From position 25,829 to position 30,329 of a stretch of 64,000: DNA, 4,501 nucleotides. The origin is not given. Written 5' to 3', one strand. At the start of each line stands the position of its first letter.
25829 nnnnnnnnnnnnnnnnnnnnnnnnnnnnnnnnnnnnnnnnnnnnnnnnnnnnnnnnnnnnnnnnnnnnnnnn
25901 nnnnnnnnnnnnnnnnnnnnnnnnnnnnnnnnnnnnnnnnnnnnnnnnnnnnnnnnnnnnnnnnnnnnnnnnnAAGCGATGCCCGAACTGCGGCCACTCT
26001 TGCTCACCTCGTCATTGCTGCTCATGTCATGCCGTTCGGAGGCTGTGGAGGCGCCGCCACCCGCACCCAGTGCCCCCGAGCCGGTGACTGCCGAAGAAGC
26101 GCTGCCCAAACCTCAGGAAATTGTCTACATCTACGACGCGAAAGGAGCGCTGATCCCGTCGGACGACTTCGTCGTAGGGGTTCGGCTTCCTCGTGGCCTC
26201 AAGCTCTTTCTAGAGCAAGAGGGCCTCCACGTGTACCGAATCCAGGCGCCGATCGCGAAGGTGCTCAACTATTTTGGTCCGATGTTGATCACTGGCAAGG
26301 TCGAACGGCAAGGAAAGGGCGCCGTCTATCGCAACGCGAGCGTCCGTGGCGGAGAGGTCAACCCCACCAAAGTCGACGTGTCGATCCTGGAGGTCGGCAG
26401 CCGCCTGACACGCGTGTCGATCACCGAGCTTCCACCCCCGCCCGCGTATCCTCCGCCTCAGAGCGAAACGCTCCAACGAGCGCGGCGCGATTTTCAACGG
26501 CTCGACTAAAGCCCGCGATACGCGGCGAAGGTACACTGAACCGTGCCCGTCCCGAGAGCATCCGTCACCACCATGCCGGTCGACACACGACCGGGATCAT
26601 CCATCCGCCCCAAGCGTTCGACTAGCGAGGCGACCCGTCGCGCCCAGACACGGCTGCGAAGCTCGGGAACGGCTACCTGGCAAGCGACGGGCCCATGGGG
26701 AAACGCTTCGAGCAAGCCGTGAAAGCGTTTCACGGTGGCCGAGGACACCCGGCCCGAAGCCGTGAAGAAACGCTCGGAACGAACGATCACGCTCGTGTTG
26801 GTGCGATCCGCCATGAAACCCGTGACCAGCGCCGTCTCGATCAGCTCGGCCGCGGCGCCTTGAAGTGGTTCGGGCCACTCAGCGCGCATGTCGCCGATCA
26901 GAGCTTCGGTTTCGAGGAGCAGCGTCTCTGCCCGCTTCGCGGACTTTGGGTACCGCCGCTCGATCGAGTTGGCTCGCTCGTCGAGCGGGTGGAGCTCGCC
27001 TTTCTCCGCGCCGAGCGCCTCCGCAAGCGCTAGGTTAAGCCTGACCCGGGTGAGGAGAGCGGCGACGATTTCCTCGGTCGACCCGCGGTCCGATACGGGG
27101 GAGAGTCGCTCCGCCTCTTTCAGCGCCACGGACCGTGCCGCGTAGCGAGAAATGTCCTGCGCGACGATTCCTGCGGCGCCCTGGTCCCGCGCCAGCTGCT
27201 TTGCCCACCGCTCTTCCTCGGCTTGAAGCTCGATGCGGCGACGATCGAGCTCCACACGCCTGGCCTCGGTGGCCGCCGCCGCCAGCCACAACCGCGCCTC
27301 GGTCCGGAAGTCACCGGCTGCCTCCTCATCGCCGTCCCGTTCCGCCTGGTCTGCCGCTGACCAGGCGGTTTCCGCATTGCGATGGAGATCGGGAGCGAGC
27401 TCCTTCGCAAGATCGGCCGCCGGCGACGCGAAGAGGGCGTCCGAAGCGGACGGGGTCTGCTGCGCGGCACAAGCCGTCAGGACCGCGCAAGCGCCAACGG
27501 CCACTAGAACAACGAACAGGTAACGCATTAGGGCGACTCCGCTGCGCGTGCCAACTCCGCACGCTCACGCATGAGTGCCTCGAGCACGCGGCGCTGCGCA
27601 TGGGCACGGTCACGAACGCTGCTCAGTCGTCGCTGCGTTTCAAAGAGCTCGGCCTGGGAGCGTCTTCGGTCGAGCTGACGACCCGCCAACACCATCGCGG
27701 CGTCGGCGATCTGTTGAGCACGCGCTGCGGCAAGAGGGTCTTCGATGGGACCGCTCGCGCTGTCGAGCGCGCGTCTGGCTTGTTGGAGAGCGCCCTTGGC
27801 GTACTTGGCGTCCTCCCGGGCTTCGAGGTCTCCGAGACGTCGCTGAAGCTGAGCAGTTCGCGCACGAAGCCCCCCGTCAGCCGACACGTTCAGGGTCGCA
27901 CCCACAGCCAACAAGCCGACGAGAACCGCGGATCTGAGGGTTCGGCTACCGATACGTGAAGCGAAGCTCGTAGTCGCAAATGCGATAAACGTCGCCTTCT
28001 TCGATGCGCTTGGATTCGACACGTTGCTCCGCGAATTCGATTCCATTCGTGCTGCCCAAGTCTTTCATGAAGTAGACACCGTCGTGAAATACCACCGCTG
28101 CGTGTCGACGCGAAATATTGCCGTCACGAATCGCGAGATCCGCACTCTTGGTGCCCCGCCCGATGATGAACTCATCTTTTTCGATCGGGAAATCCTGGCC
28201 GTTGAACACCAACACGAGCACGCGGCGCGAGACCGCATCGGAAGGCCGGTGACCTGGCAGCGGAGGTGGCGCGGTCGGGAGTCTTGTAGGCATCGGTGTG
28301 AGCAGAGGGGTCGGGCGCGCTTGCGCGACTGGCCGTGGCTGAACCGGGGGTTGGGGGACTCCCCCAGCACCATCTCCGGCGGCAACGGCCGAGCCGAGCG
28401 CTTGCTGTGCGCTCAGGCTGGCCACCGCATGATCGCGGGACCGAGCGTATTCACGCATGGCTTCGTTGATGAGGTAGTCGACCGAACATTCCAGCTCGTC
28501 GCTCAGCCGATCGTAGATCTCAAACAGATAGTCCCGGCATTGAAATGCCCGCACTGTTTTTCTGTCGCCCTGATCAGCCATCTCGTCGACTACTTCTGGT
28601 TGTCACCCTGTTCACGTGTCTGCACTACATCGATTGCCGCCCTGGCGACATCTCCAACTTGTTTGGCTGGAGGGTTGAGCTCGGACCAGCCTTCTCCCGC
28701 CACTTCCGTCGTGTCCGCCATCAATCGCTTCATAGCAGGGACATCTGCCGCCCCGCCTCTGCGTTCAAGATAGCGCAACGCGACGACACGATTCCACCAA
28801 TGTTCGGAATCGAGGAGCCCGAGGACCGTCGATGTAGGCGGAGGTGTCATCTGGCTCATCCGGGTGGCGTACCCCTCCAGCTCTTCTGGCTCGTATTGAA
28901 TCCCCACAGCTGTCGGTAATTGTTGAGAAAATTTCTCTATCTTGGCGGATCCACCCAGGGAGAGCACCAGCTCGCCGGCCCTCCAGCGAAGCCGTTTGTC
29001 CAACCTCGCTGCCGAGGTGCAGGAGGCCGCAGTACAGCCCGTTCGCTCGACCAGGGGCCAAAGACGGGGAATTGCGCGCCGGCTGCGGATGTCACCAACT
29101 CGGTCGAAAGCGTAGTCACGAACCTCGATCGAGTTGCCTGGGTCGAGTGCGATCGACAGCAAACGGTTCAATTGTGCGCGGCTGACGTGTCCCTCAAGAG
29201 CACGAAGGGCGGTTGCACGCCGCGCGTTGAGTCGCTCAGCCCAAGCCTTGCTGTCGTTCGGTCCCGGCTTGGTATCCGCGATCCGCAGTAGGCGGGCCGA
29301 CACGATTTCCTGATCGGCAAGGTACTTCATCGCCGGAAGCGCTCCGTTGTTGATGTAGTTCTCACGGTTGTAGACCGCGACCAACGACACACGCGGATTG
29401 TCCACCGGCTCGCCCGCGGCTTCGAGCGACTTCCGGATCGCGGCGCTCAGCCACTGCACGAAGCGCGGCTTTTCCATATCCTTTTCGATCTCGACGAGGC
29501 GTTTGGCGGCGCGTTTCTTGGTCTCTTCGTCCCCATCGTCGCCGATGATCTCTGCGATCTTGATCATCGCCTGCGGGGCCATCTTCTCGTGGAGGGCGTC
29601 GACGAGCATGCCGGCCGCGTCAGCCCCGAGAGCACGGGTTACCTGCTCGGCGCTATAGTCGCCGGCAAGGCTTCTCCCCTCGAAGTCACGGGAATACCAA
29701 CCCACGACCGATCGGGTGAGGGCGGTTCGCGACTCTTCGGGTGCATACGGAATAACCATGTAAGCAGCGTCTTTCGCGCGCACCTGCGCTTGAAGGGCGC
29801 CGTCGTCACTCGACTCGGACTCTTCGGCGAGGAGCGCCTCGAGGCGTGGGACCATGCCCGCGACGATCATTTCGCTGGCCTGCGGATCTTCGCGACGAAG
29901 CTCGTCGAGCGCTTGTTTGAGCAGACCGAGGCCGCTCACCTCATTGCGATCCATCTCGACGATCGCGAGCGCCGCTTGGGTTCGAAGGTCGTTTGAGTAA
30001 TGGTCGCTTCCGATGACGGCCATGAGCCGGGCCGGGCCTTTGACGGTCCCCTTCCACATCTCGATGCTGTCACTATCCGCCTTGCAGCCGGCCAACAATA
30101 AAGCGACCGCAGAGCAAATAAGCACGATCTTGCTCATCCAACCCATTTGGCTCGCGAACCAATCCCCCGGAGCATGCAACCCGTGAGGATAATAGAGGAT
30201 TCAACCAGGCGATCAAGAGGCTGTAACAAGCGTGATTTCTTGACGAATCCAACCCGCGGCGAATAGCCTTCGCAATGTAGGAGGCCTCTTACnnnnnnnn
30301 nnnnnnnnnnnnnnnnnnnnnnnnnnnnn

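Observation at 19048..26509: Stand-alone, fully translationally coupled minor-pilin/PilY1 tip operon with an extra trailing lipoprotein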

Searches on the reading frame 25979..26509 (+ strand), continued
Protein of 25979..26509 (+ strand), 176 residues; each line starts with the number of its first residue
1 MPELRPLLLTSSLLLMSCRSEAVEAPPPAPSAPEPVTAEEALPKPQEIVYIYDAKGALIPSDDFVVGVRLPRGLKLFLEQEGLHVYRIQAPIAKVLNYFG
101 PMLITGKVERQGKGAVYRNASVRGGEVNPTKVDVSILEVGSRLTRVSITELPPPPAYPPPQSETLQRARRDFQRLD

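Call 39: find_encoding_contigs(protein=P0283, flank=10000, max_places=1)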
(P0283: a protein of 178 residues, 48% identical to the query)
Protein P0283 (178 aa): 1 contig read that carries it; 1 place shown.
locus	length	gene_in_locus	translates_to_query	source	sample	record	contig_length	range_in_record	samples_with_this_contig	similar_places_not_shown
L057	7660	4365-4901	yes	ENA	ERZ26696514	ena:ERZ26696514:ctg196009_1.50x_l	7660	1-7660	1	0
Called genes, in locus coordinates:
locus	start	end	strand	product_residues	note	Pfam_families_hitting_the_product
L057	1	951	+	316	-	?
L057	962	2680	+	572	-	PF03109:ABC1, PF27536:UbiB_helical (weak)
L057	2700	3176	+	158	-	-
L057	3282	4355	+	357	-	-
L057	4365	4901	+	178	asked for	-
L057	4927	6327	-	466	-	-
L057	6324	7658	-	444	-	?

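Call 40: find_encoding_contigs(protein=P0159, flank=10000, max_places=1)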
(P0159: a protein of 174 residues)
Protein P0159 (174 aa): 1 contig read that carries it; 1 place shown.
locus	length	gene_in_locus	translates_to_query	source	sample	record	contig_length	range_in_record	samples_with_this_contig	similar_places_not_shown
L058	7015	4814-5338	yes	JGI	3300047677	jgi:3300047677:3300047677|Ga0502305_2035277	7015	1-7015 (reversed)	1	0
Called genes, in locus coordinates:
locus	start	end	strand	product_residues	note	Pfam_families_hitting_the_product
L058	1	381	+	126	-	?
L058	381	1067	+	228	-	-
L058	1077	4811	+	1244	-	PF05567:T4P_PilY1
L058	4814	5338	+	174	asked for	-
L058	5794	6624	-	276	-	PF14805:THDPS_N_2, PF00132:Hexapep (weak), PF14602:Hexapep_2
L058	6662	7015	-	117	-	?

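Call 41: find_encoding_contigs(protein=P0278, flank=10000, max_places=1)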
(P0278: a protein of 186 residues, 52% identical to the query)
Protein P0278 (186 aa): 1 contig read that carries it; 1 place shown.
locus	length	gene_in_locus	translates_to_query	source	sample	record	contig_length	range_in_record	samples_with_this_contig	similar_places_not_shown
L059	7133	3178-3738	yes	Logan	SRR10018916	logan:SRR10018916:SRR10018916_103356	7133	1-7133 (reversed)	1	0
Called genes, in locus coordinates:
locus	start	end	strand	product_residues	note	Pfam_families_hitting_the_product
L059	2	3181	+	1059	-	?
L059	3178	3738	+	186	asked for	-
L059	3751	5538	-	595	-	PF03130:HEAT_PBS (faint), PF02985:HEAT (faint), PF13646:HEAT_2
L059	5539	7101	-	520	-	-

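Call 49: search_protein_families(library=pfam, alignment_id=A2, max_evalue=0.1)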
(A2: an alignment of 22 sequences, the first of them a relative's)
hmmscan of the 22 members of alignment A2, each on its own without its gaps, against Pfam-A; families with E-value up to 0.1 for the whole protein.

A. member 1, P0133 (173 aa): 0 families

B. families by the number of members that match (of 22 scanned): 1 family
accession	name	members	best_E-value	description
PF00376.29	MerR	1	0.04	MerR family regulatory protein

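Call 50: search_solved_structures(query=A2, max_evalue=10)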
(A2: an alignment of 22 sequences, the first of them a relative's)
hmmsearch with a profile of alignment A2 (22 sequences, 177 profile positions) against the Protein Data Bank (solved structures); distinct sequences matched with E-value up to 10: 3.
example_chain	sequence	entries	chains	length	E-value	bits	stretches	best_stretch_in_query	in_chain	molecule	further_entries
9pxg_B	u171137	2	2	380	0.59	13.1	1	8-59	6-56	Outer membrane protein assembly factor BamB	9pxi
28lk_A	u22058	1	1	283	0.86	12.6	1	9-45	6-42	complement-inhibiting protein ChiB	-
5joq_A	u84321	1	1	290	1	12.3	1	5-41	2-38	Lmo2184 protein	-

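Call 87: search_protein_families(library=pfam, proteins=[L053:6495-9929:+, L055:4350-8003:+, L056:6244-9810:+], max_evalue=0.1)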
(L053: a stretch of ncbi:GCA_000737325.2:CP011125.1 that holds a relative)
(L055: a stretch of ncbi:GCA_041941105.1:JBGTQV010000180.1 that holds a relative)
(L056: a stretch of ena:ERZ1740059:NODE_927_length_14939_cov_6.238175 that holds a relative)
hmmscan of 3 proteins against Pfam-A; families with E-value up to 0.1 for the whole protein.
L053:6495-9929:+ (1144 aa): 1 family
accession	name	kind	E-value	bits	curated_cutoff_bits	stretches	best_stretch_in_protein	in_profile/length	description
PF05567.17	T4P_PilY1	-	0.00011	21.7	28.1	1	593-751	2-166/411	PilY1 beta-propeller domain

L055:4350-8003:+ (1217 aa): 1 family
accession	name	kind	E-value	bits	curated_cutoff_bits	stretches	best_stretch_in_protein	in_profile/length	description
PF05567.17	T4P_PilY1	-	2.3e-17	63.5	28.1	2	621-770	2-166/411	PilY1 beta-propeller domain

L056:6244-9810:+ (1188 aa): 3 families
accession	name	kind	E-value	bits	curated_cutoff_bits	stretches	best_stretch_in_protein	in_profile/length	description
PF05567.17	T4P_PilY1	-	2.7e-07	30.3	28.1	1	624-778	1-166/411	PilY1 beta-propeller domain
PF01839.29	FG-GAP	-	0.017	15.4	22.1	0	542-554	12-24/37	FG-GAP repeat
PF13517.12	FG-GAP_3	-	0.066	14.3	26.9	0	813-834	37-58/61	FG-GAP-like repeat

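Call 91: list_cluster_members(proteins=[P0187, P0216, P0221, P0234, P0251, P0258, P0264, P0205, P0192, P0170])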
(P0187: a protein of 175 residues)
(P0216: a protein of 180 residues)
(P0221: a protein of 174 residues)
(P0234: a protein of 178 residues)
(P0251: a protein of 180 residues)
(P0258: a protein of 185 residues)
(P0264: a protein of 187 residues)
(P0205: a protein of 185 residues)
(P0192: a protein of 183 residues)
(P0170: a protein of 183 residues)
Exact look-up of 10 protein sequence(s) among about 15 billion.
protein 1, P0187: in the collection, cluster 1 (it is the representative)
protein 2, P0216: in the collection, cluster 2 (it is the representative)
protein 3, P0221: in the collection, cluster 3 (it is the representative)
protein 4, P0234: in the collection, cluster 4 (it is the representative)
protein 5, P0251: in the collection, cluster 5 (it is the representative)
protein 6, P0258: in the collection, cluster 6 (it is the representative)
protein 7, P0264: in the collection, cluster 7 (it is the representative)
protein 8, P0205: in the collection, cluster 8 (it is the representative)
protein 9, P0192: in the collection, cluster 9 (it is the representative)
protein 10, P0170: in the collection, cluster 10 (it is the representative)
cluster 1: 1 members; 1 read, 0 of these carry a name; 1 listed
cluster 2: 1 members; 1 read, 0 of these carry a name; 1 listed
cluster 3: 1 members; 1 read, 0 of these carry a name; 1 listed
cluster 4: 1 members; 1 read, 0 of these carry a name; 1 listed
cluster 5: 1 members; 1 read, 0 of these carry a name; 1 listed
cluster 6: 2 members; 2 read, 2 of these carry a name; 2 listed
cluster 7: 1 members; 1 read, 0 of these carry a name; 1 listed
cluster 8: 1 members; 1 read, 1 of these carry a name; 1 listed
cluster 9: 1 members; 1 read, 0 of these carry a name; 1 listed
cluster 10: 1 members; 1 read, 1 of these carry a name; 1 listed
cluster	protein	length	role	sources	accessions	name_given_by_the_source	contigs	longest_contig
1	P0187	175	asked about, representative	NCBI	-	-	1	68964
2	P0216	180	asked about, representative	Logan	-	-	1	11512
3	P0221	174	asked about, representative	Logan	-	-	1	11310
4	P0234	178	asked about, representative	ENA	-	-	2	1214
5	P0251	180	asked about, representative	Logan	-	-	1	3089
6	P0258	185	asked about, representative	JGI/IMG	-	hypothetical protein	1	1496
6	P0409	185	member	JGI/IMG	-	hypothetical protein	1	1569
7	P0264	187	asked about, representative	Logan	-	-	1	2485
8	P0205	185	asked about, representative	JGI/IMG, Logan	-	hypothetical protein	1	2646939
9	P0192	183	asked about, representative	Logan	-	-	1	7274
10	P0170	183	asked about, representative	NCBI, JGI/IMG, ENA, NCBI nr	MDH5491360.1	MAG: hypothetical protein OEY14_05350 [Myxococcales bacterium] | hypothetical protein [Myxococcales bacterium]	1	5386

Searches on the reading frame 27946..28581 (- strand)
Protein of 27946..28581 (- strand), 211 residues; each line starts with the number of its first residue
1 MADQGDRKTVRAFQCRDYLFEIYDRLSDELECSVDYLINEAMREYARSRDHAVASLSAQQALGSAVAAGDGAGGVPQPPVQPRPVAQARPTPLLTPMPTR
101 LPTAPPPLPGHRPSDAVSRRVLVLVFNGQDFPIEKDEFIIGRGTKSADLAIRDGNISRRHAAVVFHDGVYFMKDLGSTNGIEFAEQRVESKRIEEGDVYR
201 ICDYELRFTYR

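Call 9: search_protein_families(library=pfam, proteins=[window:27946-28581:-], max_evalue=0.001)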
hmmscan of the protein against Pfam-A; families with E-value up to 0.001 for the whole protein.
window:27946-28581:- (211 aa): 2 families
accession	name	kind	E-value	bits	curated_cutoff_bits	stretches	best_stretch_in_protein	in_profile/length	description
PF00498.31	FHA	-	1.7e-13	51.2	20.7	1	139-201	2-66/67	FHA domain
PF16697.10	Yop-YscD_cpl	-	7.5e-12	45.8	33.2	1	127-209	8-91/94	Inner membrane component of T3SS, cytoplasmic domain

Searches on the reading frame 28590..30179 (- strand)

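Call 9: search_protein_families(library=pfam, proteins=[window:28590-30179:-], max_evalue=0.001)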
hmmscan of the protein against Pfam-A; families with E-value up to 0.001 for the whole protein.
window:28590-30179:- (529 aa): 1 family
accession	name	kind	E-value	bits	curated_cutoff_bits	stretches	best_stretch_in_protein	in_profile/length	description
PF13646.12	HEAT_2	-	1.9e-05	25.3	27.7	0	450-491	34-75/88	HEAT repeats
